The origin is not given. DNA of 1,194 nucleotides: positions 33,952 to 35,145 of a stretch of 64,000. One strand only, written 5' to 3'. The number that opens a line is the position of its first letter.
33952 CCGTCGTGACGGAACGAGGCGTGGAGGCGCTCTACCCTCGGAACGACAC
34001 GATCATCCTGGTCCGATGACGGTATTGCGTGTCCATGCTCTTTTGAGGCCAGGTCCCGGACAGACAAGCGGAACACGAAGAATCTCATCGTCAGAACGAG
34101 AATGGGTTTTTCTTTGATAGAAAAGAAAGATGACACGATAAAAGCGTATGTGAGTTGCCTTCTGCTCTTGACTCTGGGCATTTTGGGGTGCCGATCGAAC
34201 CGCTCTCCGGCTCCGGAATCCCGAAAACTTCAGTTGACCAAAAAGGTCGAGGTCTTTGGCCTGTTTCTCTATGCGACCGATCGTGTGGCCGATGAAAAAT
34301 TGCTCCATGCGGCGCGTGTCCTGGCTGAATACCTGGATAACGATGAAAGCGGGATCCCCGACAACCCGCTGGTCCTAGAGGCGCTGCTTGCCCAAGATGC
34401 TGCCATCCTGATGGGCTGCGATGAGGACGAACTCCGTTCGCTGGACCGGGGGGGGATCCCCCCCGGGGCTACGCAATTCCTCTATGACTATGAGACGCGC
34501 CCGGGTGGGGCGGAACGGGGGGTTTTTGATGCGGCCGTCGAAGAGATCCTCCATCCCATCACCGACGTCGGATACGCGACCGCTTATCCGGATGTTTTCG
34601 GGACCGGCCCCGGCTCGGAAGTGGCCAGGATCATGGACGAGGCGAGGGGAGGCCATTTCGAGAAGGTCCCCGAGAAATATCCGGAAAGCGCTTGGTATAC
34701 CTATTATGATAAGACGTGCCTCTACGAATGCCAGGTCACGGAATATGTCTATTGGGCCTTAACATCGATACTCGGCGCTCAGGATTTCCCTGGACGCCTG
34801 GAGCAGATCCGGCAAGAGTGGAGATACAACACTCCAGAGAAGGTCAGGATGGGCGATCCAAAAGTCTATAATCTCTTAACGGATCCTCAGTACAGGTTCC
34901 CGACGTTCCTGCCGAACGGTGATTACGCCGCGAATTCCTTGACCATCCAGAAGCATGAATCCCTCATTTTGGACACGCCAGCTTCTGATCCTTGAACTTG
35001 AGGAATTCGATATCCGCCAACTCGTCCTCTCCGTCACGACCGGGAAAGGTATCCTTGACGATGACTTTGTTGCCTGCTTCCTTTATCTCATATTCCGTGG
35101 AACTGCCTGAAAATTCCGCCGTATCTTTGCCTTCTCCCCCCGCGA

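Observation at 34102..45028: Four divergent lipoproteins share an uncharacterised zincin-like domain with EExxH in place of HExxH, around a TonB-dependent receptor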

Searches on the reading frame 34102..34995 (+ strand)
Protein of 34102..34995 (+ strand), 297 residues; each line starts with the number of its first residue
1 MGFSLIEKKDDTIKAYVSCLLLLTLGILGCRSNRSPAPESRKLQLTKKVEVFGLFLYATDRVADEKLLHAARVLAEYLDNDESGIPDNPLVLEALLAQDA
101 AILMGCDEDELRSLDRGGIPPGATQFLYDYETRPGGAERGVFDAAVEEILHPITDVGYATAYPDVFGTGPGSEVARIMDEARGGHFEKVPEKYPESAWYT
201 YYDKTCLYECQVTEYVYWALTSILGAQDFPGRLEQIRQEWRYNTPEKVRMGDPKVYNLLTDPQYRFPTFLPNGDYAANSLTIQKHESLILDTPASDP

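Call 3: search_protein_families(library=pfam, proteins=[window:34102-34995:+], max_evalue=1)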
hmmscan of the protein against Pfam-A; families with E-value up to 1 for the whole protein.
window:34102-34995:+ (297 aa): 0 families

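Call 4: search_protein_families(library=ncbifam, proteins=[window:34102-34995:+], max_evalue=1)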
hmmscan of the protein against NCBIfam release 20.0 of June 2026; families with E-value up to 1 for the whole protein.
window:34102-34995:+ (297 aa): 0 families

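Call 7: search_solved_structures(query=A1, max_evalue=10)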
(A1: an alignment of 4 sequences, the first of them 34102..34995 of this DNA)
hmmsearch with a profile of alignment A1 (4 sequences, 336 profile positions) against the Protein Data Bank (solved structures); distinct sequences matched with E-value up to 10: 4.
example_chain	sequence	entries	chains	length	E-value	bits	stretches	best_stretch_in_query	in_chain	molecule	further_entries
7y8k_A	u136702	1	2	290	0.056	16.2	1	154-176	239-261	Beta-hydroxyacid dehydrogenase, 3-hydroxyisobutyrate dehydrogenase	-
7y8n_A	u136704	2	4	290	0.086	15.6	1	154-176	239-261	Beta-hydroxyacid dehydrogenase, 3-hydroxyisobutyrate dehydrogenase | SciR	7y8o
7y8l_A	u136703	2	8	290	0.09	15.5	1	154-176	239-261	reductase for protein | reductase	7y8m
6xr2_A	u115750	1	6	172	5.5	9.6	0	66-109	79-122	dTor_3x57R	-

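Call 8: find_homologous_proteins(query=window:34102-34995:+)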
Query window:34102-34995:+ (297 aa): 911 proteins with E <= 0.001 among 6206 candidates; the best 120 are listed.
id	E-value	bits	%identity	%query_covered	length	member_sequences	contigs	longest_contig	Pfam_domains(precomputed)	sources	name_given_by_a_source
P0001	4.8e-201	684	100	100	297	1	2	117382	-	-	-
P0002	1.8e-164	564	85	95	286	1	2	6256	-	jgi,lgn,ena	-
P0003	8.0e-150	516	80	92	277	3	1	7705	-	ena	-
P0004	4.9e-141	487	76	92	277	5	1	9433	-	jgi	-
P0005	3.3e-133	461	73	91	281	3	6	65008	-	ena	-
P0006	2.4e-131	455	70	92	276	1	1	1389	-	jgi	-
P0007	4.5e-129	448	69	90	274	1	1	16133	-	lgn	-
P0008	4.1e-128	445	69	88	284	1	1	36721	-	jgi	-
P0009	3.0e-127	442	68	90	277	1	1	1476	-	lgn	-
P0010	5.7e-126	438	68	91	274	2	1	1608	-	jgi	-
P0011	1.2e-125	436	68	91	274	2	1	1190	-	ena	-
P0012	2.2e-121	422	62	94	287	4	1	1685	-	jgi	jgi:hypothetical protein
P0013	3.0e-121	422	63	94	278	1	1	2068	-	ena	-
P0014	3.2e-121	422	66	90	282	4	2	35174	-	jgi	jgi:hypothetical protein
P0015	3.3e-121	422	67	90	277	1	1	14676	-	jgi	jgi:hypothetical protein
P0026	4.4e-120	418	66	92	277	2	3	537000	-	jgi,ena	-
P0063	8.7e-105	368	57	91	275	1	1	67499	-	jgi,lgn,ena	-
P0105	5.4e-88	313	55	90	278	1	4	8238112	-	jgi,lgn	-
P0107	5.8e-88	313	54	89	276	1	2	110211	-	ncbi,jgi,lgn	-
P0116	2.3e-87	311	53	87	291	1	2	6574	-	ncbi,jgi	ncbi:MAG: hypothetical protein ACYSWU_12795 [Planctomycetota bacterium]|jgi:hypothetical protein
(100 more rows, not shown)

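Call 20: predict_structure(alignment_id=A2)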
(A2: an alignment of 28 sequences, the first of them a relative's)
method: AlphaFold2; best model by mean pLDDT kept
length: 297 residues; sequences in the alignment: 28
mean_pLDDT: 88.2   pTM: 0.81
mean pLDDT of the five models: 88.2, 88.0, 87.5, 87.0, 87.0
residues with pLDDT >= 90: 211; 70-90: 35; 50-70: 44; < 50: 7
segments of 3 or more residues with pLDDT < 50: none
pLDDT, mean of each block of 10 residues (from residue 1): 50 57 58 55 89 98 98 98 97 98 97 88 96 91 96 98 97 97 92 93 92 97 94 88 95 98 97 94 81 52
secondary structure, 60 per line:
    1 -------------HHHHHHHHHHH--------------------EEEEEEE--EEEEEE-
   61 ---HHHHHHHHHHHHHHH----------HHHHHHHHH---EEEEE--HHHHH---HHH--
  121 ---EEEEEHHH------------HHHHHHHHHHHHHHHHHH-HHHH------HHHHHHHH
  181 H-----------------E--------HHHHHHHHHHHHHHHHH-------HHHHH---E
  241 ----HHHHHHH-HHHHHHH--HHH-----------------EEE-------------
elements in order: H14-24 E45-51 E54-59 H64-78 H89-97 E101-105 H108-112 E124-128 H144-161 H163-166 H173-181 H208-224 H232-236 H245-251 H253-259 E282-284
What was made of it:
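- Tried and rejected: There is only one ExxH, and the predicted fold is mixed alpha/beta rather than a four-helix bundle (call 20).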

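Call 22: fold_search(model_id=the predicted structure, library=pdb)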
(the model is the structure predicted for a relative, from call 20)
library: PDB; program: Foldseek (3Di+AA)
matches with E <= 10: 134; with E <= 0.001: 0
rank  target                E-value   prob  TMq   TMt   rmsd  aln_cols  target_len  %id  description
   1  4ar1                  8.2e-03  0.72  0.27  0.22  14.0       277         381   14  Crystal Structure of the Peptidase Domain of Collagenase H from Clostridium histolyticum at 2.01 Angstrom resolution. (released 2013-06-05)
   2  7z5u                  1.0e-02  0.66  0.28  0.23  13.1       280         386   17  Crystal structure of the peptidase domain of collagenase G from Clostridium histolyticum in complex with a hydroxamate-b (released 2022-11-09)
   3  4ar8_B                2.2e-02  0.66  0.31  0.25  13.0       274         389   15  Crystal structure of the peptidase domain of collagenase T from Clostridium tetani complexed with the peptidic inhibit (released 2013-06-05)
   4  7zbv                  2.3e-02  0.35  0.24  0.20  14.4       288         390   15  Crystal structure of the peptidase domain of collagenase G from Clostridium histolyticum in complex with a diphosphonate (released 2022-11-09)
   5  4ar9_A                3.1e-02  0.41  0.25  0.20  14.1       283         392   14  Crystal structure of the peptidase domain of collagenase T from Clostridium tetani at 1.69 angstrom resolution. (released 2013-06-05)
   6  7zoc                  3.6e-02  0.41  0.26  0.22  14.8       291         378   15  Crystal structure of the peptidase domain of collagenase H from Clostridium histolyticum in complex with N-aryl-2-alkylm (released 2023-05-10)
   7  4ar8_A                3.6e-02  0.41  0.26  0.21  14.1       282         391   15  Crystal structure of the peptidase domain of collagenase T from Clostridium tetani complexed with the peptidic inhibit (released 2013-06-05)
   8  2y50                  3.6e-02  0.38  0.26  0.14  14.8       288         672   14  Crystal Structure of Collagenase G from Clostridium histolyticum at 2. 80 Angstrom Resolution (released 2011-09-28)
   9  2y6i_A                5.8e-02  0.35  0.27  0.15  14.5       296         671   13  Crystal Structure of Collagenase G from Clostridium histolyticum in complex with Isoamylphosphonyl-Gly-Pro-Ala at 3.25 (released 2011-09-28)
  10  9cme                  6.1e-02  0.33  0.26  0.14  15.1       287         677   16  Room Temperature Crystal Structure of Collagenase ColH from Hathewaya histolytica at 2.7 Angstrom resolution (released 2026-01-14)
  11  4arf_A                6.5e-02  0.33  0.26  0.21  14.0       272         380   14  CRYSTAL STRUCTURE OF THE PEPTIDASE DOMAIN OF COLLAGENASE H FROM CLOSTRIDIUM HISTOLYTICUM IN COMPLEX WITH THE PEPTIDIC  (released 2013-06-05)
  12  4are                  7.7e-02  0.30  0.27  0.15  14.2       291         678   15  Crystal structure of the collagenase Unit of collagenase G from Clostridium histolyticum at 2.19 angstrom resolution. (released 2013-06-05)
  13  8if7                  1.4e-01  0.04  0.08  0.08  19.8       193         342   10  Crystal structure of CmnB (released 2023-07-26)
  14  8cgp_B                2.6e-01  0.12  0.22  0.10  15.6       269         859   12  Insulin regulated aminopeptidase (IRAP) in complex with an allosteric aryl sulfonamide inhibitor (released 2024-01-31)
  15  2y3u                  2.7e-01  0.16  0.25  0.13  14.5       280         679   16  Crystal structure of apo collagenase G from Clostridium histolyticum at 2.55 Angstrom resolution (released 2011-09-28)
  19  4l7a_B                1.2e+00  0.13  0.31  0.33   7.0       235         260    9  Crystal structure of a putative zinc-binding metallo-peptidase (BACCAC_01431) from Bacteroides caccae ATCC 43185 at 2. (released 2013-07-03)
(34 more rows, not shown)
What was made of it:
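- On Gluzincin / zincin clan MA(E): For p1 the top 12 PDB hits are M9 collagenases, followed by M1, lethal factor and 4l7a, but with E 8e-3 to 1.2 and TM 0.22-0.35 (call 22).
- The top PDB hits for p1 are exclusively gluzincin catalytic domains, though below significance (call 22).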

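Call 25: search_protein_families(library=pfam, alignment_id=A3, max_evalue=10)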
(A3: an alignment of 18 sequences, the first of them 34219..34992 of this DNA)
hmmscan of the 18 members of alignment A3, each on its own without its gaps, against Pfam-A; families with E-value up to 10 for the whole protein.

A. member 1, window:34219-34992:+ (258 aa): 0 families

B. families by the number of members that match (of 18 scanned): 15 families
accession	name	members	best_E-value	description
PF17258.7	DUF5324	1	0.024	Family of unknown function (DUF5324)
PF13676.11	TIR_2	1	0.031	TIR domain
PF18467.7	DUF5613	1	0.033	Domain of unknown function (DUF5613)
PF20374.3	DUF6669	1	0.035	Family of unknown function (DUF6669)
PF12207.13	DUF3600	1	0.046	Domain of unknown function (DUF3600)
PF02845.22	CUE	1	0.048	CUE domain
PF24703.2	DUF7666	1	0.065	Domain of unknown function (DUF7666)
PF13277.11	YmdB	1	0.079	YmdB-like protein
PF09687.15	PRESAN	1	0.093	Plasmodium RESA N-terminal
PF04925.20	SHQ1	1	0.14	SHQ1 protein, Shq1 domain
PF02142.27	MGS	1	0.14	MGS-like domain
PF08521.16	2CSK_N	1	0.14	Two-component sensor kinase N-terminal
PF07315.17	DUF1462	1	0.16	Protein of unknown function (DUF1462)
PF01250.22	Ribosomal_S6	1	0.18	Ribosomal protein S6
PF11624.13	M157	1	0.25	MHC class I-like protein M157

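Call 26: find_encoding_contigs(protein=P0063, flank=10000, max_places=2)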
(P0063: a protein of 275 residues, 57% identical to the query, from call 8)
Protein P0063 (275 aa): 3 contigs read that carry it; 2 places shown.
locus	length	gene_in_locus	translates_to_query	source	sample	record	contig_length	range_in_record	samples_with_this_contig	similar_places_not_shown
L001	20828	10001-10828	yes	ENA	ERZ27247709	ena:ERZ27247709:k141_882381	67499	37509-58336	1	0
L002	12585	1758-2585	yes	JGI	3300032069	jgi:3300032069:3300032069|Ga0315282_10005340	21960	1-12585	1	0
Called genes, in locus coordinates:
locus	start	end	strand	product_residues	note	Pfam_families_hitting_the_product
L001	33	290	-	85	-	PF02597:ThiS (weak)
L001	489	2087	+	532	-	PF04389:Peptidase_M28, PF01546:Peptidase_M20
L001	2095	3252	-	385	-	-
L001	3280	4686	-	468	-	PF01979:Amidohydro_1, PF07969:Amidohydro_3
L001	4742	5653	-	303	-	-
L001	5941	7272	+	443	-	PF00557:Peptidase_M24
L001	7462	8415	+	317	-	PF04909:Amidohydro_2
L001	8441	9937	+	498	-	-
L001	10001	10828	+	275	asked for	-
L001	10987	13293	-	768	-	PF00933:Glyco_hydro_3, PF01915:Glyco_hydro_3_C, PF14310:Fn3-like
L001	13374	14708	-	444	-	PF00353:HemolysinCabind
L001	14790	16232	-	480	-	PF00557:Peptidase_M24 (weak)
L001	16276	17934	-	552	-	PF05960:DUF885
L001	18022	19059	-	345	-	PF00248:Aldo_ket_red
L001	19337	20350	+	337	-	PF03480:DctP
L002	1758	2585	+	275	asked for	-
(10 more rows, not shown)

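Call 27: find_encoding_contigs(protein=P0105, flank=10000, max_places=2)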
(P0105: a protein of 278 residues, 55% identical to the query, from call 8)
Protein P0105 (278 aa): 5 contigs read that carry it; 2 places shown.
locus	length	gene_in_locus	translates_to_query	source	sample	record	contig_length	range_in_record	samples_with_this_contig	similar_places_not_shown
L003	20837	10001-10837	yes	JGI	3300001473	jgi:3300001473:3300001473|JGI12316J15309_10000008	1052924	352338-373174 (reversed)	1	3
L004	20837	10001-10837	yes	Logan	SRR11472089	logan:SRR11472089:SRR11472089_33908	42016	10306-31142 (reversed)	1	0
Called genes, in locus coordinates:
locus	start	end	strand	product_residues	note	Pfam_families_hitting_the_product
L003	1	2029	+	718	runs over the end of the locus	PF00069:Pkinase, PF06293:Kdo (weak), PF07714:PK_Tyr_Ser-Thr, PF03109:ABC1, PF24885:TPR_NPHP3, PF17874:TPR_MalT (weak), PF13424:TPR_12, PF24885:TPR_NPHP3, +7 more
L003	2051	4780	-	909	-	PF12704:MacB_PCD, PF02687:FtsX, PF12704:MacB_PCD, PF02687:FtsX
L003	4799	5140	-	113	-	PF03551:PadR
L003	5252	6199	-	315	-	PF03372:Exo_endo_phos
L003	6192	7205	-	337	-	PF00149:Metallophos, PF12850:Metallophos_2 (weak)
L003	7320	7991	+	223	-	PF00072:Response_reg, PF00486:Trans_reg_C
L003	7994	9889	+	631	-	PF00672:HAMP (weak), PF00512:HisKA, PF02518:HATPase_c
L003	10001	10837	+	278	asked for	-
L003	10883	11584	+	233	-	PF00775:Dioxygenase_C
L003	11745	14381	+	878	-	PF12704:MacB_PCD, PF02687:FtsX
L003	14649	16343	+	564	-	PF01266:DAO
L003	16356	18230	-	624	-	PF00224:PK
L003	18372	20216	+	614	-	PF01839:FG-GAP (faint), PF13517:FG-GAP_3, PF07593:UnbV_ASPIC, PF18962:Por_Secre_tail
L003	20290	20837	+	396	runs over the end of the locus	PF12833:HTH_18, PF00165:HTH_AraC (weak)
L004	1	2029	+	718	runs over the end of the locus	PF00069:Pkinase, PF06293:Kdo (weak), PF07714:PK_Tyr_Ser-Thr, PF03109:ABC1, PF24885:TPR_NPHP3, PF17874:TPR_MalT (weak), PF13424:TPR_12, PF24885:TPR_NPHP3, +7 more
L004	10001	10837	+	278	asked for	-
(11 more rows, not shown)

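Call 28: search_protein_representatives(alignment_id=A3)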
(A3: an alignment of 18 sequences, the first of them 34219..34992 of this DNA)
Query: 18 sequences, 284 profile positions. Proteins with E-value up to 0.001 (for the whole library): 2066; up to 1e-10: 1269; up to 1e-30: 471. The best 150 are listed.
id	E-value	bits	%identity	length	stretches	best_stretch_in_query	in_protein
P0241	5.3e-145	498.5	-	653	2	23-277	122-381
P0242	6.4e-132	455.5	-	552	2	29-275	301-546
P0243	6.9e-115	399.6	-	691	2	5-280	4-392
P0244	3.8e-111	387.4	-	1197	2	30-280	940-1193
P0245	2.5e-99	348.6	-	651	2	15-280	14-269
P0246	2.5e-96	338.7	-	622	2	35-277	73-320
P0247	3.7e-96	338.2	-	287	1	9-281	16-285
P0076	1.8e-92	326.1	-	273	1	29-282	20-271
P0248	7.7e-92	324.0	-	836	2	35-280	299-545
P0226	2.6e-87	309.2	-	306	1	1-282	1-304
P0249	8.5e-85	300.9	-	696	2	4-259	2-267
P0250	1.6e-84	300.1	-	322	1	28-274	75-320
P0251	2.7e-84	299.2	-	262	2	119-281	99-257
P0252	3.7e-84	298.8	-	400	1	1-281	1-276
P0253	7.1e-84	297.9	-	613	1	9-280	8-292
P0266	2.4e-77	276.4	-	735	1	31-280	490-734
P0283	6.3e-73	262.0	-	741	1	60-282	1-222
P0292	9.7e-72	258.1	-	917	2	33-280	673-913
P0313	1.1e-68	248.0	-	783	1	28-278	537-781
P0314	1.3e-68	247.8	-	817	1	36-276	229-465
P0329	1.2e-66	241.3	-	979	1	35-274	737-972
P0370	4.8e-61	223.0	-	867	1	34-279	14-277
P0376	1.9e-60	221.0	-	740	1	33-275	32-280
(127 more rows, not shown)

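Call 31: search_protein_families(library=pfam, proteins=[P0244, P0292, P0329, P0248, P0314, P0313, P0266, P0283, P0376, P0370], max_evalue=0.001)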
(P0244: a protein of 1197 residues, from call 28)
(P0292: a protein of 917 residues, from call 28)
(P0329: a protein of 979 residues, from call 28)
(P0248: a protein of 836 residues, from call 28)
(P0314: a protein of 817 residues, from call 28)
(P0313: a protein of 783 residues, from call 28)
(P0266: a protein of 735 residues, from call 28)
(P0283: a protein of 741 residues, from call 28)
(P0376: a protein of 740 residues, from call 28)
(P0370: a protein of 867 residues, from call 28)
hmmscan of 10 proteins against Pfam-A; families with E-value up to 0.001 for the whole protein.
P0244 (1197 aa): 5 families
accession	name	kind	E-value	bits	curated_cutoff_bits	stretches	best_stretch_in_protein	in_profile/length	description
PF13499.12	EF-hand_7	-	2.4e-16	60.3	30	1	124-178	9-61/67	EF-hand domain pair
PF13202.12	EF-hand_5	-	4.6e-16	57.9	25.9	0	844-862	2-20/25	EF hand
PF00036.39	EF-hand_1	-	9e-16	56.6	25.4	0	843-862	2-21/29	EF hand domain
PF13405.12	EF-hand_6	-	4.1e-15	54.4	25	0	844-863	3-22/30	EF-hand domain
PF13833.12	EF-hand_8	-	5.4e-06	26.5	28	0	840-862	24-46/54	EF-hand domain pair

P0292 (917 aa): 2 families
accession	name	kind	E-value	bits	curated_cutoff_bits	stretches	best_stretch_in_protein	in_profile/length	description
PF00082.27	Peptidase_S8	-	7.9e-54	183.3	21.8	1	218-476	1-273/288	Subtilase family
PF13205.12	Big_5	-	7.7e-05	23.8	23.6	1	564-656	4-104/105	Bacterial Ig-like domain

P0329 (979 aa): 14 families
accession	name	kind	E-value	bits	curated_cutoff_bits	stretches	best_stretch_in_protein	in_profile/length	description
PF07719.23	TPR_2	-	1.4e-13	50.2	27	1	151-181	3-33/34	Tetratricopeptide repeat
PF00515.34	TPR_1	-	1.6e-10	40.8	27.8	1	151-179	3-31/34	Tetratricopeptide repeat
PF13428.12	TPR_14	-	1.7e-09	37.8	23.5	0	151-182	3-34/44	Tetratricopeptide repeat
PF06439.18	3keto-disac_hyd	-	4.9e-08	33.7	26.8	1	331-491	12-186/187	3-keto-disaccharide hydrolase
PF13424.12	TPR_12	-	1.3e-07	32.1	30.1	1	149-179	45-75/77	Tetratricopeptide repeat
PF13414.12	TPR_11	-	5.4e-07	29.6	26.8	0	73-101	7-35/42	TPR repeat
PF14559.12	TPR_19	-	1.6e-06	28.7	25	0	50-98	15-63/68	Tetratricopeptide repeat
PF13181.12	TPR_8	-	2.3e-06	27.8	25.7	0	151-181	3-33/34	Tetratricopeptide repeat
PF13176.12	TPR_7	-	2.4e-06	27.6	27.9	0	153-182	3-32/36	Tetratricopeptide repeat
PF13432.12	TPR_16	-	6.6e-06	26.9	32.7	0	72-123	9-60/65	Tetratricopeptide repeat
PF13174.12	TPR_6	-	4.8e-05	24.2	26.3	0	152-177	3-28/33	Tetratricopeptide repeat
PF13371.12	TPR_9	-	0.00015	22.1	35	0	75-121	10-56/73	Tetratricopeptide repeat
PF13374.12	TPR_10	-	0.00026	21.3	27.5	0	152-178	5-31/42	Tetratricopeptide repeat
PF12895.13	ANAPC3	-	0.00096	19.8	27.2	0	151-183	26-56/82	Anaphase-promoting complex, cyclosome, subunit 3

P0248 (836 aa): 2 families
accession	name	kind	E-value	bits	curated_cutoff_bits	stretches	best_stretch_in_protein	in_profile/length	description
PF13365.12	Trypsin_2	-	1.6e-18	68.3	27.6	1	4-155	1-143/144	Trypsin-like peptidase domain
PF00089.32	Trypsin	-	2.5e-06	27.9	20.6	1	3-160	26-198/220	Trypsin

P0314 (817 aa): 3 families
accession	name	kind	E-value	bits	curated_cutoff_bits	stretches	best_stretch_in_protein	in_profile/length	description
PF19078.6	Big_12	-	4.6e-31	107.5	27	2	132-220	1-92/102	Bacterial Ig-like domain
PF13205.12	Big_5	-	3.7e-05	24.8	23.6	0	34-120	1-96/105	Bacterial Ig-like domain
PF07676.18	PD40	-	0.00023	21.4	20.9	0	756-772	16-33/38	WD40-like Beta Propeller Repeat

P0313 (783 aa): 1 family
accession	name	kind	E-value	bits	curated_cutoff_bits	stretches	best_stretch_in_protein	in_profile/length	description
PF00089.32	Trypsin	-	3.5e-33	115.7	20.6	2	36-195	1-130/220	Trypsin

P0266 (735 aa): 2 families
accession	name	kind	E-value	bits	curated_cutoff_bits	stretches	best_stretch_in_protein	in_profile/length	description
PF08386.16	Abhydrolase_4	-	7.4e-16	58.6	21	1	387-471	12-96/103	TAP-like protein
PF00561.26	Abhydrolase_1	-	4.4e-15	56.4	25.8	1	102-232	2-102/245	alpha/beta hydrolase fold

P0283 (741 aa): 1 family
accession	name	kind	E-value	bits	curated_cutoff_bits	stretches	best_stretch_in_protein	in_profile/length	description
PF07676.18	PD40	-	0.00014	22.1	20.9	0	493-506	12-25/38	WD40-like Beta Propeller Repeat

P0376 (740 aa): 1 family
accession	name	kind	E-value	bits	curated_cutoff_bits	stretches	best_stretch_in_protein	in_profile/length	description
PF14240.11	YHYH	-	3.7e-09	37.3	25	1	559-718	57-193/193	YHYH protein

P0370 (867 aa): 0 families

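Call 34: search_protein_families(library=pfam, alignment_id=A4, max_evalue=0.0001)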
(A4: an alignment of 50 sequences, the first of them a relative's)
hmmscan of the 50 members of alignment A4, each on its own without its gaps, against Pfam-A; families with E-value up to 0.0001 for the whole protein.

A. member 1, P0241 (653 aa): 0 families

B. families by the number of members that match (of 50 scanned): 20 families
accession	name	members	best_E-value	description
PF13946.11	DUF4214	3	6e-36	Domain of unknown function (DUF4214)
PF03795.20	YCII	3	7.2e-10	YCII-related domain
PF18998.6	Flg_new_2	2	6.9e-33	Divergent InlB B-repeat domain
PF07676.18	PD40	2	3.8e-24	WD40-like Beta Propeller Repeat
PF00082.27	Peptidase_S8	1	2.2e-50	Subtilase family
PF00353.25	HemolysinCabind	1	9.3e-35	RTX calcium-binding nonapeptide repeat (4 copies)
PF14302.11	DUF4377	1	1.4e-26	Domain of unknown function (DUF4377)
PF07833.16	Cu_amine_oxidN1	1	3.6e-20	Copper amine oxidase N-terminal domain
PF03372.29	Exo_endo_phos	1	9.6e-15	Endonuclease/Exonuclease/phosphatase family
PF18962.6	Por_Secre_tail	1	5.6e-12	Secretion system C-terminal sorting domain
PF13088.12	BNR_2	1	2.1e-09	BNR repeat-like domain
PF00930.27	DPPIV_N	1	8.2e-09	Dipeptidyl peptidase IV (DPP IV) N-terminal region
PF13499.12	EF-hand_7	1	1.3e-08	EF-hand domain pair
PF13205.12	Big_5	1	1.4e-08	Bacterial Ig-like domain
PF11376.13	DUF3179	1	1.5e-08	Protein of unknown function (DUF3179)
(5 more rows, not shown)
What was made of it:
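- There are also fusions to 3-keto-disaccharide hydrolase, BNR and YHYH domains (calls 31, 34).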
